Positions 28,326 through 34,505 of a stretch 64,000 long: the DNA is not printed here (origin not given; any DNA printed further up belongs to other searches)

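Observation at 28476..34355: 1959-aa cysteine-rich giant surface/secreted protein of no recognisable bacterial adhesin class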

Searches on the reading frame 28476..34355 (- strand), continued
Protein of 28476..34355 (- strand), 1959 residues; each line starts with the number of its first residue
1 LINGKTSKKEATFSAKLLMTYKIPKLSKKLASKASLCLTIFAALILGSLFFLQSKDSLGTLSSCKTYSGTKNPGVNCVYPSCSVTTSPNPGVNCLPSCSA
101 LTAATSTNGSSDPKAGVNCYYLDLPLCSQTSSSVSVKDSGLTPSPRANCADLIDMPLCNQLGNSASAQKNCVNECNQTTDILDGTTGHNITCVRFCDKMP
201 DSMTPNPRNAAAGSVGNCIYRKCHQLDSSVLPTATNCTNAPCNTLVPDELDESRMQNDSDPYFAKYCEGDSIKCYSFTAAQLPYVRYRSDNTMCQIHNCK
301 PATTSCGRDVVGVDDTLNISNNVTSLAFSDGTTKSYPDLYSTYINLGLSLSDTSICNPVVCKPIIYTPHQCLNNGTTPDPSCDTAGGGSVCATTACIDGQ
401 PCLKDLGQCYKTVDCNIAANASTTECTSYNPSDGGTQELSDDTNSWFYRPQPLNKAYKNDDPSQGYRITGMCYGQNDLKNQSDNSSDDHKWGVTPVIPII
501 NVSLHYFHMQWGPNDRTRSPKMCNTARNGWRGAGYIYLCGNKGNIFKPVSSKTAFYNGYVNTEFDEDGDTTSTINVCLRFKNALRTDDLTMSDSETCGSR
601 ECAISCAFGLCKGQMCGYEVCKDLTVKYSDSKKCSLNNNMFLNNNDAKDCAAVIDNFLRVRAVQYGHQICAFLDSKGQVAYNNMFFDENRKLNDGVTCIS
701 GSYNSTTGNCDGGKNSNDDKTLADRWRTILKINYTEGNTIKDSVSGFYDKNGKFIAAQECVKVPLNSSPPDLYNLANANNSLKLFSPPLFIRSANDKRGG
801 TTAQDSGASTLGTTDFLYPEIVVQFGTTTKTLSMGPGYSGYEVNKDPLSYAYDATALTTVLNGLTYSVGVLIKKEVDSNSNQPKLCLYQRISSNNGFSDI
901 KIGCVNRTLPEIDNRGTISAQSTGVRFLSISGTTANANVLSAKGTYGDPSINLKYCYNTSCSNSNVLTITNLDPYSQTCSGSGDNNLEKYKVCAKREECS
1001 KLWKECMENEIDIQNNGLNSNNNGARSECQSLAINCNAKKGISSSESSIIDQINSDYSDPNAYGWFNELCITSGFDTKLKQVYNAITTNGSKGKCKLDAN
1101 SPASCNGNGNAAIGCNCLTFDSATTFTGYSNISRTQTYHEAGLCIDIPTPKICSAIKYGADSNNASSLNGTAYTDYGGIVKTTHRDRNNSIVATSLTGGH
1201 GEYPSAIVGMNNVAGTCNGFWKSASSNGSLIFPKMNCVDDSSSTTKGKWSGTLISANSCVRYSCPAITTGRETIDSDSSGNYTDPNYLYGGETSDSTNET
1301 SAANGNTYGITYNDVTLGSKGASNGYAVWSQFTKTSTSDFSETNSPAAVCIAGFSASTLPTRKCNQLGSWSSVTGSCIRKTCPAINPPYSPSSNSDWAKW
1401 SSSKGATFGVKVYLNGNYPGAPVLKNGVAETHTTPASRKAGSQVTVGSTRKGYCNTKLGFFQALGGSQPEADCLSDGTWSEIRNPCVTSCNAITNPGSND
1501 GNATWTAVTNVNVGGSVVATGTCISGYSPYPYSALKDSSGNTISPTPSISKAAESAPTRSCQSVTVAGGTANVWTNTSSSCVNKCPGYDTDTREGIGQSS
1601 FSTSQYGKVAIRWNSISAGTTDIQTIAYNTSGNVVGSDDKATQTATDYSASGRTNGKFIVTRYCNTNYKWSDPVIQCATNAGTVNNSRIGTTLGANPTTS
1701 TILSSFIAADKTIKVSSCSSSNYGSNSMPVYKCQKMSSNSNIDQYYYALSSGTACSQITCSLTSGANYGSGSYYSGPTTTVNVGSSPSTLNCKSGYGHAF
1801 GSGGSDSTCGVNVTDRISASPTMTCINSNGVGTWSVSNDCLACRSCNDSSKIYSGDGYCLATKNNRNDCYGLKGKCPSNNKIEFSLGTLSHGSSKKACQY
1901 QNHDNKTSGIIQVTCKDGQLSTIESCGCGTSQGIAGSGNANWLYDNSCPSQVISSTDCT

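Call 65: search_protein_families(library=pfam, proteins=[P0040, P0012, P0029, P0033, P0063], max_evalue=0.1)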
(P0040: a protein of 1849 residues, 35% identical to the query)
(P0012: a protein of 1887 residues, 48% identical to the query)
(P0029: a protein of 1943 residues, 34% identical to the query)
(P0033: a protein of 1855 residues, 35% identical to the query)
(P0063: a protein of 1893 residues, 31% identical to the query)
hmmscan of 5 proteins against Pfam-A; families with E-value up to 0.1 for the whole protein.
P0040 (1849 aa): 2 families
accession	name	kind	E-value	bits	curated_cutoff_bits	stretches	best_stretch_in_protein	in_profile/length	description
PF00084.26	Sushi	-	1.9e-05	25.4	20.7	1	1673-1709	17-52/56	Sushi repeat (SCR repeat)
PF25599.1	Ephrin_CRD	-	2.4e-05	24.7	27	0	1679-1711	23-55/59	Ephrin cysteine rich domain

P0012 (1887 aa): 2 families
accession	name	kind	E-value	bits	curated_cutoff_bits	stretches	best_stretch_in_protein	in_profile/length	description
PF00084.26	Sushi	-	1.6e-05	25.7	20.7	2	1265-1308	12-53/56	Sushi repeat (SCR repeat)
PF25599.1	Ephrin_CRD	-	0.015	15.7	27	0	1271-1308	17-54/59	Ephrin cysteine rich domain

P0029 (1943 aa): 2 families
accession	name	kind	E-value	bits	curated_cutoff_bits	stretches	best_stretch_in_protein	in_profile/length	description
PF25599.1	Ephrin_CRD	-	2.8e-07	30.9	27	1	1725-1766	16-51/59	Ephrin cysteine rich domain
PF02793.27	HRM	-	0.0011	19.8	26.2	0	1728-1776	17-63/66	Hormone receptor domain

P0033 (1855 aa): 1 family
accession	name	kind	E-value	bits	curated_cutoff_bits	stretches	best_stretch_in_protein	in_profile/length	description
PF25599.1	Ephrin_CRD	-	6.2e-06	26.6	27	1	1654-1712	6-51/59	Ephrin cysteine rich domain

P0063 (1893 aa): 2 families
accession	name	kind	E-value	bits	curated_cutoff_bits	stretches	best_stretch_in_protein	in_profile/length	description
PF25599.1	Ephrin_CRD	-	2.1e-05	24.9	27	1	1412-1447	24-57/59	Ephrin cysteine rich domain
PF00084.26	Sushi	-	0.0005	20.8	20.7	0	1736-1793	12-56/56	Sushi repeat (SCR repeat)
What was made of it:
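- On Sushi/CCP/SCR domain superfamily: P0029 passes for Ephrin_CRD at 30.9 against 27 (call 65).
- Sushi is above the gathering threshold in P0012 and P0040, and Ephrin_CRD in P0029 (call 65).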
